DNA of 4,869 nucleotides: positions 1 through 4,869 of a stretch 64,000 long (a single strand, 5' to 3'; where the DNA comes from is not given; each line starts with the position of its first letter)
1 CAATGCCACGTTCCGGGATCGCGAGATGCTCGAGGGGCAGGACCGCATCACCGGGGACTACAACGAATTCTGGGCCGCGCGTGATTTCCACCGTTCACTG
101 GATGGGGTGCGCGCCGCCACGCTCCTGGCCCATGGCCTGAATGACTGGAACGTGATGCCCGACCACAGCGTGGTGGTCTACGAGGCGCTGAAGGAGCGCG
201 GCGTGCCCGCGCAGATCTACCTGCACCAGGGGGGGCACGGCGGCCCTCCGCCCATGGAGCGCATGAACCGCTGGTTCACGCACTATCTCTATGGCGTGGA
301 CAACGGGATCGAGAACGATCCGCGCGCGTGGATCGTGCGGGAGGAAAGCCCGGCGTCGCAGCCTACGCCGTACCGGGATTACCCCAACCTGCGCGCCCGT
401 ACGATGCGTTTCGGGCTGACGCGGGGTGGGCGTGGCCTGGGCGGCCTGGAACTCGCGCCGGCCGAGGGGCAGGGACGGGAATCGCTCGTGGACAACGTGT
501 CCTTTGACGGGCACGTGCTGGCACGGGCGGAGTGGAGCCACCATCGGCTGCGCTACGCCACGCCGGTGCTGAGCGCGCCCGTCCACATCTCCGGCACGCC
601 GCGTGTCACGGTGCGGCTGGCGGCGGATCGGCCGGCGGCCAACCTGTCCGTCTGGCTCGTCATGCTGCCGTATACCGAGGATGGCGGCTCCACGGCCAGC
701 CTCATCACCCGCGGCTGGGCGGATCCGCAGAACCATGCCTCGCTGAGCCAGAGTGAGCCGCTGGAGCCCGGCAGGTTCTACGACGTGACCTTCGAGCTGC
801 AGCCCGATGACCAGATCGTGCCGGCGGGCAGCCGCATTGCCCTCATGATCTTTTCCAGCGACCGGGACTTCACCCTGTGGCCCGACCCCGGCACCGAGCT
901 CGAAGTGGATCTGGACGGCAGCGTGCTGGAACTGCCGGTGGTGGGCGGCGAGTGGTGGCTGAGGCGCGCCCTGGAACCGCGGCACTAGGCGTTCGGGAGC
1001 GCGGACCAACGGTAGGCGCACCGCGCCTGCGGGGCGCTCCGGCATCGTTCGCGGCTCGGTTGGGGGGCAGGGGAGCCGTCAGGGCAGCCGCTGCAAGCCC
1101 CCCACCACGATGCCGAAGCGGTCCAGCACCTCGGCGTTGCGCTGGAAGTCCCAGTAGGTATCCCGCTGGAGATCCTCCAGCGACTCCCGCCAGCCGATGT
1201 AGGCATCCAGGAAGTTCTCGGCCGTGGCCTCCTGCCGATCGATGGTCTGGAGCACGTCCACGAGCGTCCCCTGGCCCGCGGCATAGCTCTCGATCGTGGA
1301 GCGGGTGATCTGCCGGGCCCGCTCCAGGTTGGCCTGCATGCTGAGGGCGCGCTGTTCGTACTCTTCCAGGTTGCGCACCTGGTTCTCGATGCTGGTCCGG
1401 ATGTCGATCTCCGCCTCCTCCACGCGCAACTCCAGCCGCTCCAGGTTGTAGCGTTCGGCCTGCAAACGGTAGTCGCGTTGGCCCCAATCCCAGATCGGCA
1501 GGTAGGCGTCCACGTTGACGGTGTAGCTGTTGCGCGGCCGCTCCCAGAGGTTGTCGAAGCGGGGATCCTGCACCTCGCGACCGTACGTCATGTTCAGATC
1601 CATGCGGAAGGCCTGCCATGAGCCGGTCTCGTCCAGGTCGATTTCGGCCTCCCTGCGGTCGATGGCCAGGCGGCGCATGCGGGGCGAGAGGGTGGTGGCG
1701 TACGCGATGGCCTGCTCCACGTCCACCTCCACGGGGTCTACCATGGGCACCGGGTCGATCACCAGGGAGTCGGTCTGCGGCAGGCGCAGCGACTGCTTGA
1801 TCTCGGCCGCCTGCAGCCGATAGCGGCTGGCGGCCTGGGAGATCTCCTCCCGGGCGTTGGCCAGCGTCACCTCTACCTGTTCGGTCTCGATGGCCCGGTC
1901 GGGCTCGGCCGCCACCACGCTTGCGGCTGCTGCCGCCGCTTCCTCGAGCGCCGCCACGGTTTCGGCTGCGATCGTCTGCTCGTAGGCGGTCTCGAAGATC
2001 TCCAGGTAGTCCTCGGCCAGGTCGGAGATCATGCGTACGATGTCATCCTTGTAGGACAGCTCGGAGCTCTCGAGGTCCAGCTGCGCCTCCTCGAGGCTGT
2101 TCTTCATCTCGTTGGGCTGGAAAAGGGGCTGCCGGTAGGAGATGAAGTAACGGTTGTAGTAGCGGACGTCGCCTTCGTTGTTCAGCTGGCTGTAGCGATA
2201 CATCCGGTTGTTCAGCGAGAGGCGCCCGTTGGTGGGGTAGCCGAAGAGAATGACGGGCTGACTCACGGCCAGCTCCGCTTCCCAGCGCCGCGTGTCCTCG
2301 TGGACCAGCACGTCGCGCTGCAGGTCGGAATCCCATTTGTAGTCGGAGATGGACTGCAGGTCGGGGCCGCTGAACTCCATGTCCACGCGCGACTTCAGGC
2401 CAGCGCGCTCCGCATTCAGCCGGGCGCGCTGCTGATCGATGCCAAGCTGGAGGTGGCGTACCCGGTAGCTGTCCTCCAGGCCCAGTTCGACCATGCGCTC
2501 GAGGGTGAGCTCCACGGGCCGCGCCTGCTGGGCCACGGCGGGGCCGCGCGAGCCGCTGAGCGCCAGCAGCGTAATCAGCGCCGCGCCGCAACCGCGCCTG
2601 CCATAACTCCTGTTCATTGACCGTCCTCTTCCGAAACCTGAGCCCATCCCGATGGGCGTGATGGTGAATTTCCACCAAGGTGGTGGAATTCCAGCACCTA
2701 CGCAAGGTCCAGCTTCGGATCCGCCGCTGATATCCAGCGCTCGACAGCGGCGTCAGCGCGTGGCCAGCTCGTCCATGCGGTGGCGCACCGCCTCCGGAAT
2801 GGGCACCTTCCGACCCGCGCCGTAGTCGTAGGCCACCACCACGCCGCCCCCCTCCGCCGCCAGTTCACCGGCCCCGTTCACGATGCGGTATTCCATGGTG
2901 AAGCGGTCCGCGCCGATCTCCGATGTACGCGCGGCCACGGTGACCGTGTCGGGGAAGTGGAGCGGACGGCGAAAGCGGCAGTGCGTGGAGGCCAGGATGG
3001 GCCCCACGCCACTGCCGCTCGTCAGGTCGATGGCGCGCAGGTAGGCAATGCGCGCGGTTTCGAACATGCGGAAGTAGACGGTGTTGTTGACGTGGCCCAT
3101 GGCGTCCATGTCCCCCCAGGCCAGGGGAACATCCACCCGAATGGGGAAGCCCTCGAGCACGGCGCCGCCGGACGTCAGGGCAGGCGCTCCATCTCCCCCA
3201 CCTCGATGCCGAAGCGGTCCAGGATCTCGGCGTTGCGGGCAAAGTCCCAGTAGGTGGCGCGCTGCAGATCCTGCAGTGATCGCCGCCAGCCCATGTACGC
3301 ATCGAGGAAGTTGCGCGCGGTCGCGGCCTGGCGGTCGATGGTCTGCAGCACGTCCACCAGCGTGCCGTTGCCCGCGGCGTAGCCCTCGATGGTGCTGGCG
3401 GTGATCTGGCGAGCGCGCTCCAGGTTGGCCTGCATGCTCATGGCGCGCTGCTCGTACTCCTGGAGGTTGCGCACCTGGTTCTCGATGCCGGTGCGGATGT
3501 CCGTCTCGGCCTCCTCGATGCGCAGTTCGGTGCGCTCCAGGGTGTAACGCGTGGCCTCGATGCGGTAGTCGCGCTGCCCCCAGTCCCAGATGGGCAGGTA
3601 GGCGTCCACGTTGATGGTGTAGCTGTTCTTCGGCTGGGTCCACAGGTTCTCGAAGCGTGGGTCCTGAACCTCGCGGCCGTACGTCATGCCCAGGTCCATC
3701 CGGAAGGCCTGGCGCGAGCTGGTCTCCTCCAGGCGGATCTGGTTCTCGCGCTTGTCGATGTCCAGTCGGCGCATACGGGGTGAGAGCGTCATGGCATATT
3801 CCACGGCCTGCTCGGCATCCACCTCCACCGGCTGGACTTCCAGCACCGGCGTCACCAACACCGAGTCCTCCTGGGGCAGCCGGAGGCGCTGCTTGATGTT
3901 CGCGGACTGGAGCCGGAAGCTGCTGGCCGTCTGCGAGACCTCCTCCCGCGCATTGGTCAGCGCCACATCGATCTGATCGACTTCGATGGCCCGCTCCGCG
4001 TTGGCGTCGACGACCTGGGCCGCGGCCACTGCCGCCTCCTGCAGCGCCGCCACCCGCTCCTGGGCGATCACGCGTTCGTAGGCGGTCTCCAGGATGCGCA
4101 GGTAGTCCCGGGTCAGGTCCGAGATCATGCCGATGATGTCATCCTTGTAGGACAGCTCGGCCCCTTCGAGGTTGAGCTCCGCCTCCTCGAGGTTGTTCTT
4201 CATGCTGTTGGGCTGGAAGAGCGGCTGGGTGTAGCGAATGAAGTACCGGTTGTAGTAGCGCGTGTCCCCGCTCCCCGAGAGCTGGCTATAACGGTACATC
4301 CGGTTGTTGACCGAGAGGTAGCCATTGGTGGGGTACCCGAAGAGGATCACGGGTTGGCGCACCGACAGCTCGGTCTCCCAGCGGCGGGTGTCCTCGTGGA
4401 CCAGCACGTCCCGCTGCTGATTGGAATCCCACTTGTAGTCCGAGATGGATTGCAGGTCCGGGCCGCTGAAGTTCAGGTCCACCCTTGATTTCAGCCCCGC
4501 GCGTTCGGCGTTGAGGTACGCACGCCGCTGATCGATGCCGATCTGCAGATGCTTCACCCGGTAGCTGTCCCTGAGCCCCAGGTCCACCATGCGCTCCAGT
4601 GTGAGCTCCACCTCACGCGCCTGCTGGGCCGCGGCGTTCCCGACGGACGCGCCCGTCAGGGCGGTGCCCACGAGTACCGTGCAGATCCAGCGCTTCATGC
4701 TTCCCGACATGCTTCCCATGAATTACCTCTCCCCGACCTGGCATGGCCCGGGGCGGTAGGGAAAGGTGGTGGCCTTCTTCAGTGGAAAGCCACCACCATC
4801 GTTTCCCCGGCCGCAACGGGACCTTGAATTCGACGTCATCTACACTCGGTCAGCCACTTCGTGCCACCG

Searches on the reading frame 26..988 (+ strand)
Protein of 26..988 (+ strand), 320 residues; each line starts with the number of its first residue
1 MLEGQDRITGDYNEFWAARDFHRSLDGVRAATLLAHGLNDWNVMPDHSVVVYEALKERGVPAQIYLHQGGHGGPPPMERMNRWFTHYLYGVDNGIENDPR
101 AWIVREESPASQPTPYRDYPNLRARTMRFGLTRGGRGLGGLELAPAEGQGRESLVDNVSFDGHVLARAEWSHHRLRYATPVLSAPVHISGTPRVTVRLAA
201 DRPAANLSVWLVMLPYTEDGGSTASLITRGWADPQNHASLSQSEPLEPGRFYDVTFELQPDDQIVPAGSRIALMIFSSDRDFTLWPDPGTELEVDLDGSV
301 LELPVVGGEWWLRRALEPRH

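Call 21: search_protein_families(library=pfam, proteins=[window:26-988:+], max_evalue=0.0001)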
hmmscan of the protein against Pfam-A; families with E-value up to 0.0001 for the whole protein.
window:26-988:+ (320 aa): 3 families
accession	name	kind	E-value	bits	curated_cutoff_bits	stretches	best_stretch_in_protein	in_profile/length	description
PF08530.16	PepX_C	-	5e-35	121.8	22.5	1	93-297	1-198/217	X-Pro dipeptidyl-peptidase C-terminal non-catalytic domain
PF02129.25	Peptidase_S15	-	7.4e-13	49.2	23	1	8-72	201-261/262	X-Pro dipeptidyl-peptidase (S15 family)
PF00326.27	Peptidase_S9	-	2.4e-05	24.4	22.6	1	12-85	129-200/213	Prolyl oligopeptidase family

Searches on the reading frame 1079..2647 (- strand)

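Call 21: search_protein_families(library=pfam, proteins=[window:1079-2647:-], max_evalue=0.0001)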
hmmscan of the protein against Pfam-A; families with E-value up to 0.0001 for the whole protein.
window:1079-2647:- (522 aa): 1 family
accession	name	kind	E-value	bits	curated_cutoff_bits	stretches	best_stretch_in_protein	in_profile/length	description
PF02321.23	OEP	-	9.1e-22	78.2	22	2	311-494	2-183/187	Outer membrane efflux protein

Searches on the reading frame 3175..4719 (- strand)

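Call 21: search_protein_families(library=pfam, proteins=[window:3175-4719:-], max_evalue=0.0001)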
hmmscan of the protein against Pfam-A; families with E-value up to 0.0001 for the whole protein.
window:3175-4719:- (514 aa): 1 family
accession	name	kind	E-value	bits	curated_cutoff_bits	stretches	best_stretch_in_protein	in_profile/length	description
PF02321.23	OEP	-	3.4e-23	82.9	22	2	303-489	2-186/187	Outer membrane efflux protein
